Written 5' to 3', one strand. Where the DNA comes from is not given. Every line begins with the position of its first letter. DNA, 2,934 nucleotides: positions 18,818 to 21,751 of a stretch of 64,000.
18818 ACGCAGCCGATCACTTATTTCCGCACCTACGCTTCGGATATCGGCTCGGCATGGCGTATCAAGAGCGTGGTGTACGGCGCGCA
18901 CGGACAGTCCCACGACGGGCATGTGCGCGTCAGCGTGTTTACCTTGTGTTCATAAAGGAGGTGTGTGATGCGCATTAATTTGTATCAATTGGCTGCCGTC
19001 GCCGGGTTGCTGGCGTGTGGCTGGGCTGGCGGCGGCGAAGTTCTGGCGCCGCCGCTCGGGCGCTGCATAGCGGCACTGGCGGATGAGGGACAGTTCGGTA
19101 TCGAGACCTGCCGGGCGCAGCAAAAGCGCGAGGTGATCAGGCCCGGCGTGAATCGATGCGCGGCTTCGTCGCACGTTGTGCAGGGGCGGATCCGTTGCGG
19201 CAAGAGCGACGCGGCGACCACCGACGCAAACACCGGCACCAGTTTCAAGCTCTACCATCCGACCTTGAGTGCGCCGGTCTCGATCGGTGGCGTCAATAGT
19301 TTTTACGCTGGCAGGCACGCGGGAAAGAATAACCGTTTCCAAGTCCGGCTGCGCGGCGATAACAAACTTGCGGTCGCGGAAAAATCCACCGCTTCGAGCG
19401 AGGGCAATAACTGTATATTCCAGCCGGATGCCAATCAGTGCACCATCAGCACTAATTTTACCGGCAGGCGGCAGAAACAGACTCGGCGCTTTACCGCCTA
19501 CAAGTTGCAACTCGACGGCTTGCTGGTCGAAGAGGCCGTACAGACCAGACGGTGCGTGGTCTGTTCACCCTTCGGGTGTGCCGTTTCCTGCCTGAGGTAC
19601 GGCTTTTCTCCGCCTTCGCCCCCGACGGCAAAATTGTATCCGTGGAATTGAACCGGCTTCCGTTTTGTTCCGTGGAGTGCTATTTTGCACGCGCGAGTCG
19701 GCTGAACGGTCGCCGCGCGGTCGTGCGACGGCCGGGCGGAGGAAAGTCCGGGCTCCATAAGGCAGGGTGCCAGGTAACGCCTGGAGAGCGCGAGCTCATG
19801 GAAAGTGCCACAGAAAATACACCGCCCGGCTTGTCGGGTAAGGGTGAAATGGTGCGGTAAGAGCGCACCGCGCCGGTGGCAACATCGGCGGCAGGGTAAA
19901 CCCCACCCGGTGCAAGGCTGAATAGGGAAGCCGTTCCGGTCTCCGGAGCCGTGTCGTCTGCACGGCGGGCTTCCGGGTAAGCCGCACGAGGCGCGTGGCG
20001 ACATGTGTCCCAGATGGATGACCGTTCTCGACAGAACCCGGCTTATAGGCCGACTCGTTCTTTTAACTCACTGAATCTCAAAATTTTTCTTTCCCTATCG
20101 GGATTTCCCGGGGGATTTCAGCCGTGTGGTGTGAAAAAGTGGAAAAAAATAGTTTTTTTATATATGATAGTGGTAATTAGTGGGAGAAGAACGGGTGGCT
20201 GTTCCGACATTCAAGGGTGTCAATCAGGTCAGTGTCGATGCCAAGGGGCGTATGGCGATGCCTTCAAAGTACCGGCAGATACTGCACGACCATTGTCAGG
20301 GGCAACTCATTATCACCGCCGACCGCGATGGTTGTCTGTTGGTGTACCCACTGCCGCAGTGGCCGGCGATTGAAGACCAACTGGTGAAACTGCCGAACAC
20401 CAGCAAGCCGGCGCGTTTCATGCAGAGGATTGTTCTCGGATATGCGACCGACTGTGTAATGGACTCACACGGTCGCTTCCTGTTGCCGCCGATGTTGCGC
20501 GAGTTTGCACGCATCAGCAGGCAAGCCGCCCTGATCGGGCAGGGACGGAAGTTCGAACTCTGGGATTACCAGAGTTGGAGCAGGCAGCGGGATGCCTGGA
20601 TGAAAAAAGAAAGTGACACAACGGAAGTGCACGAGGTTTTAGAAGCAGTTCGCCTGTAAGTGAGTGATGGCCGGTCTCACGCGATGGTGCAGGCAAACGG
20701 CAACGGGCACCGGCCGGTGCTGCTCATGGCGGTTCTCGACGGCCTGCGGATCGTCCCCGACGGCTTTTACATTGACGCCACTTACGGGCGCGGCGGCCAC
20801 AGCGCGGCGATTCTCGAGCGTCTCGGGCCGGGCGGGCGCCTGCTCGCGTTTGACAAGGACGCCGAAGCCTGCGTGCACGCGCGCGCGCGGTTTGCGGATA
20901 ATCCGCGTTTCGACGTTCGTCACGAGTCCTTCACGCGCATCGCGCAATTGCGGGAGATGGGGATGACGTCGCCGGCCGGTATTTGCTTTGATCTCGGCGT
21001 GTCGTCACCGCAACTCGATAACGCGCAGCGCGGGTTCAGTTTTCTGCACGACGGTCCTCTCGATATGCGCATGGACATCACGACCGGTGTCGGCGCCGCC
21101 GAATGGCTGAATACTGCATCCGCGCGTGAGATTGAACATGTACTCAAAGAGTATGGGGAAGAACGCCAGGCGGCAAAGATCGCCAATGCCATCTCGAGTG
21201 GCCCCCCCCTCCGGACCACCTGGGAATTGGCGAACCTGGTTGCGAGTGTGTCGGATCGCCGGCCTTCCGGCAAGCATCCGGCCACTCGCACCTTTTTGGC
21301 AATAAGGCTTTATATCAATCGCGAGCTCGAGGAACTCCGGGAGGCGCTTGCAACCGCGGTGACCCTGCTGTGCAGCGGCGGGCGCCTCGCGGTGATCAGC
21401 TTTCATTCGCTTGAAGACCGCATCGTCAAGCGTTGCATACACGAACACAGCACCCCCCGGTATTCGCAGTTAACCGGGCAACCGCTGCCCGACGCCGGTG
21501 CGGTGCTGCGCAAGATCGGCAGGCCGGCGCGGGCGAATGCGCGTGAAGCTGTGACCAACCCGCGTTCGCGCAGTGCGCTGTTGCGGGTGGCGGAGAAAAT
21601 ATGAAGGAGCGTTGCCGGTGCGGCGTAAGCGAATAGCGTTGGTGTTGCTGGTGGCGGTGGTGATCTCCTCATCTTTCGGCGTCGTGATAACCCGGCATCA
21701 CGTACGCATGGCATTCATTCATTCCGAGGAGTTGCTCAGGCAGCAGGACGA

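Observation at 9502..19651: Eleven-gene, translationally coupled type IVb-pilus/T2SS-like operon with several family-less components, wedged between an SBP56 gene and rnpB-mraZ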

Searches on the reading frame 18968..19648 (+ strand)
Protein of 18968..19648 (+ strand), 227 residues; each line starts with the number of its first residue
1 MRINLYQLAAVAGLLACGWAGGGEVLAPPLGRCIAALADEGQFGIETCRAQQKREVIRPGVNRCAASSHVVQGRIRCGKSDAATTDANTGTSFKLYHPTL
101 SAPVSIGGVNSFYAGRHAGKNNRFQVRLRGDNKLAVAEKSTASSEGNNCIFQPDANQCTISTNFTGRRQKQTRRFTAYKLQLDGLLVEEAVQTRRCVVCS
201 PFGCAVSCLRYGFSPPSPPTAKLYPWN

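Call 8: search_protein_families(library=pfam, proteins=[window:18968-19648:+], max_evalue=0.01)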
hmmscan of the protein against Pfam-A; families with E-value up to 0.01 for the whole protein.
window:18968-19648:+ (227 aa): 0 families

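Call 84: search_solved_structures(query=A4, max_evalue=10)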
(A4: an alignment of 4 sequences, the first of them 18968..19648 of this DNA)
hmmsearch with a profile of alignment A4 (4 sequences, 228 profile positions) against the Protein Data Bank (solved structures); distinct sequences matched with E-value up to 10: 3.
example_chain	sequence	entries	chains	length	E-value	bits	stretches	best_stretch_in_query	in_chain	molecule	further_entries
4bz0_A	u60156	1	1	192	1.5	11.4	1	81-119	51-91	PUTATIVE TYPE IV PILUS BIOSYNTHESIS PROTEIN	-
6z92_A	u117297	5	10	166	1.5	11.4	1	23-76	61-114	DUF523 domain-containing protein | TudS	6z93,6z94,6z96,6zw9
4byz_A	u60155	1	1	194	1.5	11.4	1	81-119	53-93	TYPE IV PILUS BIOSYNTHESIS PROTEIN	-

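Call 85: find_homologous_proteins(query=window:18968-19648:+, max_evalue=0.001)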
Query window:18968-19648:+ (227 aa): 1 proteins with E <= 0.001 among 639 candidates.
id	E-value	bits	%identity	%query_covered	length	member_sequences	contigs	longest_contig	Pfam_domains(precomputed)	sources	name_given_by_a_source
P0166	3.9e-151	519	100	100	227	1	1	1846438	-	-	-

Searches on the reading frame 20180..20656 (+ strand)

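Call 8: search_protein_families(library=pfam, proteins=[window:20180-20656:+], max_evalue=0.01)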
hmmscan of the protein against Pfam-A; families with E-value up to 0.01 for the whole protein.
window:20180-20656:+ (159 aa): 1 family
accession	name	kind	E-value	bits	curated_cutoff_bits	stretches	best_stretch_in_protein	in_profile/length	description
PF02381.23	MraZ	-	3.3e-26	91.5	23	2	87-140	3-56/72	MraZ protein, putative antitoxin-like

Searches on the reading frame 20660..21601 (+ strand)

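Call 8: search_protein_families(library=pfam, proteins=[window:20660-21601:+], max_evalue=0.01)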
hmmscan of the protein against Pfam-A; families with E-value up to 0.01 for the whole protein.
window:20660-21601:+ (314 aa): 1 family
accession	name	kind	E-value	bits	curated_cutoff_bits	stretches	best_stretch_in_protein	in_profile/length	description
PF01795.25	Methyltransf_5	-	3.6e-90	303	27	1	16-314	3-309/309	MraW methylase family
